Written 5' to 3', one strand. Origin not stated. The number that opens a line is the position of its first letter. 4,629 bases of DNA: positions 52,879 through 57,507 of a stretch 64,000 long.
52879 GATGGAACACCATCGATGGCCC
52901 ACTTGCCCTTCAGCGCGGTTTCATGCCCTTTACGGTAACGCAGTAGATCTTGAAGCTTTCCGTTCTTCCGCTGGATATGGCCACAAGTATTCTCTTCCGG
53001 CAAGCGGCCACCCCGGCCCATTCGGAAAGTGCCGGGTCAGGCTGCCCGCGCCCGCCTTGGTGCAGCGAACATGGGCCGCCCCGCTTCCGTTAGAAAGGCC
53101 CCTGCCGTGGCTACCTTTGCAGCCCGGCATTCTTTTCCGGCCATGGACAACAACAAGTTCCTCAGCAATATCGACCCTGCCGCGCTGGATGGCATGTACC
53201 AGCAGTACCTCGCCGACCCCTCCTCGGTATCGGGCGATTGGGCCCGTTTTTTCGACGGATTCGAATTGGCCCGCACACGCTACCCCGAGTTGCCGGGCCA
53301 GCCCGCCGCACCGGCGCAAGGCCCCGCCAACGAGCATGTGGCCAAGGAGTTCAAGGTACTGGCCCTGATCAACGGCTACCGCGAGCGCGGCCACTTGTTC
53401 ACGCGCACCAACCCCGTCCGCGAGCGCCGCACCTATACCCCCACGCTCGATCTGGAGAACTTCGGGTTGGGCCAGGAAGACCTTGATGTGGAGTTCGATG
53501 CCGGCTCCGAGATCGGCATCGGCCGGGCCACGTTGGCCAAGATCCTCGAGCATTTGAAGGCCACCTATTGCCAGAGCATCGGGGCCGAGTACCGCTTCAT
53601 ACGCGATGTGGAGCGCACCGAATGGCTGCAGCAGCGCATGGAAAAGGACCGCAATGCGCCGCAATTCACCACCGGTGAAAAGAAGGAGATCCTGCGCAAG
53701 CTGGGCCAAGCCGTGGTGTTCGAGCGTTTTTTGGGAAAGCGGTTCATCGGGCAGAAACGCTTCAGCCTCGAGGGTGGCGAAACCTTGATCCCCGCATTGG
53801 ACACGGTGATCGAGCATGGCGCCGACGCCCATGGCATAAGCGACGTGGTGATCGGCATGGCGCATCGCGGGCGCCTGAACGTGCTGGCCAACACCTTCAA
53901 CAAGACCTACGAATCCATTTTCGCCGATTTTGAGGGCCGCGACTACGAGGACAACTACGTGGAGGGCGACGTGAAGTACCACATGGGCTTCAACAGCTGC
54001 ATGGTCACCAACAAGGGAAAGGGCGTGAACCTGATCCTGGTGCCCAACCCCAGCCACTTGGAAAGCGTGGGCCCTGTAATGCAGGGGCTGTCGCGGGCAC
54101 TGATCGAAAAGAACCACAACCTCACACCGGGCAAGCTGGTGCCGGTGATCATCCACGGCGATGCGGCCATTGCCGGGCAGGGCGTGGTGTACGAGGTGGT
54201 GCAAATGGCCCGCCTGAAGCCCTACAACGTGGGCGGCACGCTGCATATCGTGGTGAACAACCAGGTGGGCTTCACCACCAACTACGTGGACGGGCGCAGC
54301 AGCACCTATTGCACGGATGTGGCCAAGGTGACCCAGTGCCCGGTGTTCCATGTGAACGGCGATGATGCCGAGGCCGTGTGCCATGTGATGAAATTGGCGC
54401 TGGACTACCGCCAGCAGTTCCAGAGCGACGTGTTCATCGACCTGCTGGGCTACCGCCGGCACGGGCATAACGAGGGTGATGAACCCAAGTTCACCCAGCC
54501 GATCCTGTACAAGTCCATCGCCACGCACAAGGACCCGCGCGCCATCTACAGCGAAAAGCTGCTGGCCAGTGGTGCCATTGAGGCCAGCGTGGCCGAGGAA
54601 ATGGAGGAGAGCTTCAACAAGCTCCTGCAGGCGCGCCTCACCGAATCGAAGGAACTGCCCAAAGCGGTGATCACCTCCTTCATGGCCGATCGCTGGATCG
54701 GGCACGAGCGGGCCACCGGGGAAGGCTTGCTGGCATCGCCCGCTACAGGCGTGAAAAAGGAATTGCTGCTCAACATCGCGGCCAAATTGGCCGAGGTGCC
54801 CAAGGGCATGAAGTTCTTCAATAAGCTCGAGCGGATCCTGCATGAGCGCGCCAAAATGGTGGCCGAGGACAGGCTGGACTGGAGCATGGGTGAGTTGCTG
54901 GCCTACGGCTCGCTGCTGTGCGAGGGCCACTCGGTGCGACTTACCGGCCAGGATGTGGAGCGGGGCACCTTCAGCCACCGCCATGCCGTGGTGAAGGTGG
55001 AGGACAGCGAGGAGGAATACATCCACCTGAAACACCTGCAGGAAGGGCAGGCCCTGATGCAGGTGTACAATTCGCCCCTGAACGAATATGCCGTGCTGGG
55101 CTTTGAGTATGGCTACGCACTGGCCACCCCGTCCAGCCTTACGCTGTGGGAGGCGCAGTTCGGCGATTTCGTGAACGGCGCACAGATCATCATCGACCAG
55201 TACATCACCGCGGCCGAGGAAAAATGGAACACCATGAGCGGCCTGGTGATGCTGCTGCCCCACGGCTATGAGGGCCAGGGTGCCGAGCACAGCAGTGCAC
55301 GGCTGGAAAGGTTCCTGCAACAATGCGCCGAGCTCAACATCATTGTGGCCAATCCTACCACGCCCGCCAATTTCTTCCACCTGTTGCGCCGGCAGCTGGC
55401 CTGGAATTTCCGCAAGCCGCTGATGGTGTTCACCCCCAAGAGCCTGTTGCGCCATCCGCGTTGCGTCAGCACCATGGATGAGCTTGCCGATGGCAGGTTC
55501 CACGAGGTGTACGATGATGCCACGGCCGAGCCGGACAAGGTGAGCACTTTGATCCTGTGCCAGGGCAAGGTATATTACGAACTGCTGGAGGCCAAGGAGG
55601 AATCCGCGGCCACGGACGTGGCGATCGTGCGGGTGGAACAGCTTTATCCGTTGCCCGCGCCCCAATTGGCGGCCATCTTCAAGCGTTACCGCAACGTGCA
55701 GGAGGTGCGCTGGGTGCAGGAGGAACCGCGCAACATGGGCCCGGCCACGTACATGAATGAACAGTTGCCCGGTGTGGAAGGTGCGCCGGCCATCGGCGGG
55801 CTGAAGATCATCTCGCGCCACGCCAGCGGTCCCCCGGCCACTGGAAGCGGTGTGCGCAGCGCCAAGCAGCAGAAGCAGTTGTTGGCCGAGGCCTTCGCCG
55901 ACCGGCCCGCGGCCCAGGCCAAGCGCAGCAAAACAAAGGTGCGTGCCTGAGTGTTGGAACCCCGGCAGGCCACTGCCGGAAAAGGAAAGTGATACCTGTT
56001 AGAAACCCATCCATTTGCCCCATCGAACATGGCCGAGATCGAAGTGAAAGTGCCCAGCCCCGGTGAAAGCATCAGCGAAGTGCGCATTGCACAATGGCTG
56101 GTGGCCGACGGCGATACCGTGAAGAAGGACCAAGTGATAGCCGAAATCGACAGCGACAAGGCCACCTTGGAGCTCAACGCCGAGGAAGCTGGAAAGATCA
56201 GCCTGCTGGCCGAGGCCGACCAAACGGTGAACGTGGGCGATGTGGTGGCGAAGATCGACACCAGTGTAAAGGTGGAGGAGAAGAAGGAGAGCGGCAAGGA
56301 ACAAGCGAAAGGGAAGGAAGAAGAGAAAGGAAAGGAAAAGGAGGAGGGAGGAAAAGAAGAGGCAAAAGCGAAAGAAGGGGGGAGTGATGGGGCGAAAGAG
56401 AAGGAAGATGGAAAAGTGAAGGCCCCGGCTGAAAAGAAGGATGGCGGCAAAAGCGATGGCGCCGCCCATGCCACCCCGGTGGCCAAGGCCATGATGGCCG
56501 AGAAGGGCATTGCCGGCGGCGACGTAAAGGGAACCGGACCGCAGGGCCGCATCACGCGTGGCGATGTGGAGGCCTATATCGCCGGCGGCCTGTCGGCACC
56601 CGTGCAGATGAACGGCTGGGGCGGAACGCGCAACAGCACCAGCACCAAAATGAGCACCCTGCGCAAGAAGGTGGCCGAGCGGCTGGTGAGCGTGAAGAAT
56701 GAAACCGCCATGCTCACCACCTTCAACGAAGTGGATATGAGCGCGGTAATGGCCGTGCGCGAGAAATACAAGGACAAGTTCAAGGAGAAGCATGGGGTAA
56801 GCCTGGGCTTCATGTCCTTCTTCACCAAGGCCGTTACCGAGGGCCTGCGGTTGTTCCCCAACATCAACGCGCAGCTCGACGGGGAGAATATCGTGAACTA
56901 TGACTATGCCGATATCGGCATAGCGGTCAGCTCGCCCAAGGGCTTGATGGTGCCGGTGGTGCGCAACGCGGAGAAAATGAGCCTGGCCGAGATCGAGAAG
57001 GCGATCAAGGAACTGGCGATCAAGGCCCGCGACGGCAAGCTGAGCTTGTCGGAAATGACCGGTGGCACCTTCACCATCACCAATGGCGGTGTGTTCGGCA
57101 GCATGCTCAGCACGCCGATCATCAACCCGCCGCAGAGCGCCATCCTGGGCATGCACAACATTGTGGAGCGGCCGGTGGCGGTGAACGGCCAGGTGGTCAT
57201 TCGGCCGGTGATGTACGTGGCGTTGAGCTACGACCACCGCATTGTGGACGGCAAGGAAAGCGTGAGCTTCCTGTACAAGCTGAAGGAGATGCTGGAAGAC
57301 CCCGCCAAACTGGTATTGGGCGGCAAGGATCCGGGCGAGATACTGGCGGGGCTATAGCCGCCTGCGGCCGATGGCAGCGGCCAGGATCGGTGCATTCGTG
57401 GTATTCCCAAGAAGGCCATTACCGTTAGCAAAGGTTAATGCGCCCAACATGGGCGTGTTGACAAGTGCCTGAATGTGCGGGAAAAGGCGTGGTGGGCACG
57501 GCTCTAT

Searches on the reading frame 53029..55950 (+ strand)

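Call 33: search_protein_families(library=pfam, proteins=[window:53029-55950:+], max_evalue=0.00001)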
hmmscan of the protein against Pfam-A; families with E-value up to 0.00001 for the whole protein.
window:53029-55950:+ (973 aa): 4 families
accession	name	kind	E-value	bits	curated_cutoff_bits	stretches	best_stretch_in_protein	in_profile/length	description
PF00676.26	E1_dh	-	8.1e-50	169.9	22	1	237-546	15-297/300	Dehydrogenase E1 component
PF02779.29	Transket_pyr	-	9.7e-46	156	27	1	616-808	3-173/174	Transketolase, pyrimidine binding domain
PF16870.10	OxoGdeHyase_C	-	8.2e-39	133.2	27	1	814-956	2-151/151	2-oxoglutarate dehydrogenase C-terminal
PF16078.10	2-oxogl_dehyd_N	-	1.8e-08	34.2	27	1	53-79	12-38/41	2-oxoglutarate dehydrogenase N-terminus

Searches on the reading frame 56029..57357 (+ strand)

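Call 33: search_protein_families(library=pfam, proteins=[window:56029-57357:+], max_evalue=0.00001)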
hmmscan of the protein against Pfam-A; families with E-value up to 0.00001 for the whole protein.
window:56029-57357:+ (442 aa): 4 families
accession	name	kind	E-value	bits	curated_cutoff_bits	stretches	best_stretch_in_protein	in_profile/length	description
PF00198.28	2-oxoacid_dh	-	9.5e-86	287.4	23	1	202-429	3-231/232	2-oxoacid dehydrogenases acyltransferase (catalytic domain)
PF00364.28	Biotin_lipoyl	-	5.7e-20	71.4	22.1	1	5-76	2-73/73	Biotin-requiring enzyme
PF02817.22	E3_binding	-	2.7e-12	47.1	23.7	1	147-181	2-36/36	e3 binding domain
PF13533.13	Biotin_lipoyl_2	-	5.9e-06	26.4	29.8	0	19-41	10-32/32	Biotin-lipoyl like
